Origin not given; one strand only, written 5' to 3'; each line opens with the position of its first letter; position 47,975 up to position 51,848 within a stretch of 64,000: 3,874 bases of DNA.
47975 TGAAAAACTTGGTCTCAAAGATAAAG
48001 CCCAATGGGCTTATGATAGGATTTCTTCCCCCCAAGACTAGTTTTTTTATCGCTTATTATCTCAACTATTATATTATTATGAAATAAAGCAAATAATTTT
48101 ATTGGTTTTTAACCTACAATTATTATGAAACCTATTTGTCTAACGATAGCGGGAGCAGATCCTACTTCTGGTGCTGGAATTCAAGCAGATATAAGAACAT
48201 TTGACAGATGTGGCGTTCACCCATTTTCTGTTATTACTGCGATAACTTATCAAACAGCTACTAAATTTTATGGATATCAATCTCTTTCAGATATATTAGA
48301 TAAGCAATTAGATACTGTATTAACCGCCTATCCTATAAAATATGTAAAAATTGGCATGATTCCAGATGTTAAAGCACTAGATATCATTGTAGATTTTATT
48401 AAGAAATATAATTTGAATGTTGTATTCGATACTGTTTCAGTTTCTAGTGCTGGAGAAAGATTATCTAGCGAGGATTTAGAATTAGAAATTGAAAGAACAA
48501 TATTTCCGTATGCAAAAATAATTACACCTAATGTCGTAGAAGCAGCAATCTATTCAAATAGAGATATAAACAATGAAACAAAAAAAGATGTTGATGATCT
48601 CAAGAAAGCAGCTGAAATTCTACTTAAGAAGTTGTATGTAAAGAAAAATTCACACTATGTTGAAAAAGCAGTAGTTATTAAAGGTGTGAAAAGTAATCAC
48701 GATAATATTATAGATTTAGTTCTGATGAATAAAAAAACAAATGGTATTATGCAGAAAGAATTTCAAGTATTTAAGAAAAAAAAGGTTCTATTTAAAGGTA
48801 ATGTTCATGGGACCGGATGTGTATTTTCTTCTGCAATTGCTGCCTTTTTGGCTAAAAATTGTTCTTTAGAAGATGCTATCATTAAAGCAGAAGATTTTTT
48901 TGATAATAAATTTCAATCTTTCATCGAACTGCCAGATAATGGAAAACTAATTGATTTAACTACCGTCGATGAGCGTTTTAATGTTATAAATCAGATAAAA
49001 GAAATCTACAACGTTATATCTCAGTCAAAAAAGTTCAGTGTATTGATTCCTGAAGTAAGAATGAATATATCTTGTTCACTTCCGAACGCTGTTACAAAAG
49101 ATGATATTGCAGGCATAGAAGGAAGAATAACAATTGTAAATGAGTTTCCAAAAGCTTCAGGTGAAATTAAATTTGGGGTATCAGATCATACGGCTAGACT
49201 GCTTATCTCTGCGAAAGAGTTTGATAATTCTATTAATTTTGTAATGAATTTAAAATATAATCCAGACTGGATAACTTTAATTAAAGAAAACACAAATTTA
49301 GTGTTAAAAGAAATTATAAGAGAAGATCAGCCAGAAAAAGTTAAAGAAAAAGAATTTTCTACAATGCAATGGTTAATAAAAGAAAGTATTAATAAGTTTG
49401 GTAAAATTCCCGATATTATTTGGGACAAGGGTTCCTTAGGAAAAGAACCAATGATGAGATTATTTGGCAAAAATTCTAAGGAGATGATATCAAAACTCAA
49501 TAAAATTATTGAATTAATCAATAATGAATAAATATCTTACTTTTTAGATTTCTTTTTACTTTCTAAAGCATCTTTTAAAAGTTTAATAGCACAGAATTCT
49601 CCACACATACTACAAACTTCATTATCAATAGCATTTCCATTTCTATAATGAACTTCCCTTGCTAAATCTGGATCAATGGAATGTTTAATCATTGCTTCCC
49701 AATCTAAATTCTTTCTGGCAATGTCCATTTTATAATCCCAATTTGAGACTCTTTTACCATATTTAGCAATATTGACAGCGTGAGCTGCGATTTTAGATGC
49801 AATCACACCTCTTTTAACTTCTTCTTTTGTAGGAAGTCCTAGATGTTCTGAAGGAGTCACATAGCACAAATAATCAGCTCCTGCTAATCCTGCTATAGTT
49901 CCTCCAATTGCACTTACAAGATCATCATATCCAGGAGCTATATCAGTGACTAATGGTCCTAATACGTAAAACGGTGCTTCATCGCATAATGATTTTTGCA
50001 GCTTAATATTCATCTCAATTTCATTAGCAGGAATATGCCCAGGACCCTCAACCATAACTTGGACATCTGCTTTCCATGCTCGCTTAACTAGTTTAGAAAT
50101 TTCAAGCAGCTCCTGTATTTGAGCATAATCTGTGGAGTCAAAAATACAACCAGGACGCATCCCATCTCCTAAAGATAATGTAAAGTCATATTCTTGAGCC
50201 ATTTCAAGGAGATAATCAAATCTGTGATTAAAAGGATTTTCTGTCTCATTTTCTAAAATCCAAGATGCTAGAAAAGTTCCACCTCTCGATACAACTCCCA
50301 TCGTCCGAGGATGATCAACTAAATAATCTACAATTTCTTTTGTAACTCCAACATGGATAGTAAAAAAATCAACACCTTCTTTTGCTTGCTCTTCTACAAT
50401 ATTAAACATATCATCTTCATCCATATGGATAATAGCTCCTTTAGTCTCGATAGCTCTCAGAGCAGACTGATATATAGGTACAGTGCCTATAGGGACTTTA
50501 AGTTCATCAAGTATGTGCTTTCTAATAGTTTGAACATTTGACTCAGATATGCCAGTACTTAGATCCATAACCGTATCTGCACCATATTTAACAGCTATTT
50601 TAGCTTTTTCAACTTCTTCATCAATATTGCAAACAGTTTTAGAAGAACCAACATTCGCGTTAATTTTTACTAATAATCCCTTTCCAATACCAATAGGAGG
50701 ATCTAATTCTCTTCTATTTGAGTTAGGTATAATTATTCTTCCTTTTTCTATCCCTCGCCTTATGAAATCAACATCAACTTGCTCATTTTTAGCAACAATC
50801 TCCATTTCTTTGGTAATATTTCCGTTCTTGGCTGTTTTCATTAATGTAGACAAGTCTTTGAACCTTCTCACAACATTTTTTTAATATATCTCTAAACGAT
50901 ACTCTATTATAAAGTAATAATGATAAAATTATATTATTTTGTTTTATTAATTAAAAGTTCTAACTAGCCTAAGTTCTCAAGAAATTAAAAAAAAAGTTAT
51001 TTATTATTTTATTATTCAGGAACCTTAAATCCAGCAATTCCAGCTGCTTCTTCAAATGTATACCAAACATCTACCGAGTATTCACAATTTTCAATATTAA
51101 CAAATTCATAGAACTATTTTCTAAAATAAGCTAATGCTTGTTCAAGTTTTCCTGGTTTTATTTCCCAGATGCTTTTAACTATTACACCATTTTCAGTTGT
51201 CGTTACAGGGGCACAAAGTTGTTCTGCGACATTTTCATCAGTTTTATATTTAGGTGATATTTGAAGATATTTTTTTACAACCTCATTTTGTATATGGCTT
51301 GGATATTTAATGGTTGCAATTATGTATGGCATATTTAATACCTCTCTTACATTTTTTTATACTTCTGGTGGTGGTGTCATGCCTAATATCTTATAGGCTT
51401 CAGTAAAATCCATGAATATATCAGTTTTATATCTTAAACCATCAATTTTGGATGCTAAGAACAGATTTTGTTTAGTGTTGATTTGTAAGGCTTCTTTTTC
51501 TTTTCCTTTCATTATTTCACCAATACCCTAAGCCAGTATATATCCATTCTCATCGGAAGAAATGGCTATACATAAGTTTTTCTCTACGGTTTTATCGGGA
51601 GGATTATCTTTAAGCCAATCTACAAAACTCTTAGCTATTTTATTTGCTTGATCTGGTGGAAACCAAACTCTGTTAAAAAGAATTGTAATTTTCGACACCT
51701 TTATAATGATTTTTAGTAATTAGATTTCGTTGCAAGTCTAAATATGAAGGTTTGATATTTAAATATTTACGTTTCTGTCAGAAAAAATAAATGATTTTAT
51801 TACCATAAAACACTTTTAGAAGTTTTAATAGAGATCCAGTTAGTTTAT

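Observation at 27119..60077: Four otherwise intact reading frames are each interrupted by a single in-frame TAG, never by TAA or TGA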

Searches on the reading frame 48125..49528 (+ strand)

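Call 40: search_protein_families(library=pfam, proteins=[window:48125-49528:+], max_evalue=0.001)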
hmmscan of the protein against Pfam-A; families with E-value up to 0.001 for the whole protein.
window:48125-49528:+ (468 aa): 2 families
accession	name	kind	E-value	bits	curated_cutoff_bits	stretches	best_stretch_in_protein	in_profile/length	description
PF08543.17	Phos_pyr_kin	-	1.1e-56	192.5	27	1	12-264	1-233/246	Phosphomethylpyrimidine kinase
PF10120.14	ThiN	-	2.2e-47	161.3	25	1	291-459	2-164/165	Thiamine-phosphate synthase ThiN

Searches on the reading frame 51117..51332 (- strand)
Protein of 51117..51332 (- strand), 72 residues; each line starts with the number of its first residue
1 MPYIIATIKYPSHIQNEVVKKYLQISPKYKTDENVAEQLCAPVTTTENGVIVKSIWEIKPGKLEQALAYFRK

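Call 36: search_protein_representatives(alignment_id=A1)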
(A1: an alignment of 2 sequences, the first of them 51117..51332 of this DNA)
Query: 2 sequences, 75 profile positions. Proteins with E-value up to 0.001 (for the whole library): 92; up to 1e-10: 6; up to 1e-30: 0. The best 92 are listed.
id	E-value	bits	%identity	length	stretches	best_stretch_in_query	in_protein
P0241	8.1e-23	96.4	-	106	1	4-73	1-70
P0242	1.3e-12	63.7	-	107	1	4-72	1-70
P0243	2.1e-12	63.1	-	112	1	4-70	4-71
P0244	1.3e-11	60.5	-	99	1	4-73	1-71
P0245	1.8e-11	60.0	-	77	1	6-57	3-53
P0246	5.7e-11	58.5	-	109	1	6-71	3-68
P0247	1.2e-10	57.4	-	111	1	2-42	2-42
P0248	1.8e-10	56.8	-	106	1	5-71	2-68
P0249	2.1e-10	56.7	-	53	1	4-55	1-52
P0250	2.3e-10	56.5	-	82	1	1-55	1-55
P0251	5.2e-10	55.4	-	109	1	6-72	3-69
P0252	5.4e-10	55.3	-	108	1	5-70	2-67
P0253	8.1e-10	54.8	-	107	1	5-72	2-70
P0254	8.5e-10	54.7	-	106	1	4-73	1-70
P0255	8.9e-10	54.7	-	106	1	4-73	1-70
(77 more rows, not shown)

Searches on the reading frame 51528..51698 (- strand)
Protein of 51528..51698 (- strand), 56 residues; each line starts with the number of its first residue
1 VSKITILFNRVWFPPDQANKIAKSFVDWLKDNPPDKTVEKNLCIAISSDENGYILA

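Call 80: find_encoding_contigs(protein=window:51528-51698:-, flank=3000, max_places=10)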
Protein window:51528-51698:- (56 aa): 7 contigs read that carry it; 6 places shown.
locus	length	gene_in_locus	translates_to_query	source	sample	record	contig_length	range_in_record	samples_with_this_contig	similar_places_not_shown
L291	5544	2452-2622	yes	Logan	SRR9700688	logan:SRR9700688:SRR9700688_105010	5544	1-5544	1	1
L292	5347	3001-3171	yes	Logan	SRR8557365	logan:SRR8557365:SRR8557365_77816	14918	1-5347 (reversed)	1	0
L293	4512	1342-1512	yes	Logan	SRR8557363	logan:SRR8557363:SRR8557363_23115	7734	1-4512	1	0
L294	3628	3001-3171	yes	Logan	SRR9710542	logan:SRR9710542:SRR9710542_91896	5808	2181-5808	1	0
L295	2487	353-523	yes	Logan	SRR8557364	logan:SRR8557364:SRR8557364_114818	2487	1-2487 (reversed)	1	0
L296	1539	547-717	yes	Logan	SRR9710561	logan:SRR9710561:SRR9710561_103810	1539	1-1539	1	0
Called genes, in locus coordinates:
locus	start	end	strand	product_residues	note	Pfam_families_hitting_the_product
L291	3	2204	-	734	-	?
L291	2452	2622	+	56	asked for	-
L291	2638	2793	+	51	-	-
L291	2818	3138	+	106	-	-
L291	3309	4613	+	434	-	PF01964:ThiC_Rad_SAM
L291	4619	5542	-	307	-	?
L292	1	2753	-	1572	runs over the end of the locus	PF00082:Peptidase_S8, PF07705:CARDB (weak), PF06119:NIDO (faint), PF07705:CARDB, PF10342:Kre9_KNH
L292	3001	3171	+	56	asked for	-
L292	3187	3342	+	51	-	-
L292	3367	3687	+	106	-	-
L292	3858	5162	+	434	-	PF01964:ThiC_Rad_SAM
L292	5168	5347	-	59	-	?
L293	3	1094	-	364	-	?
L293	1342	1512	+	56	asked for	-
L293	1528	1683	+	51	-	-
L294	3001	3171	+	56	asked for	-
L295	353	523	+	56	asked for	-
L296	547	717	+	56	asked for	-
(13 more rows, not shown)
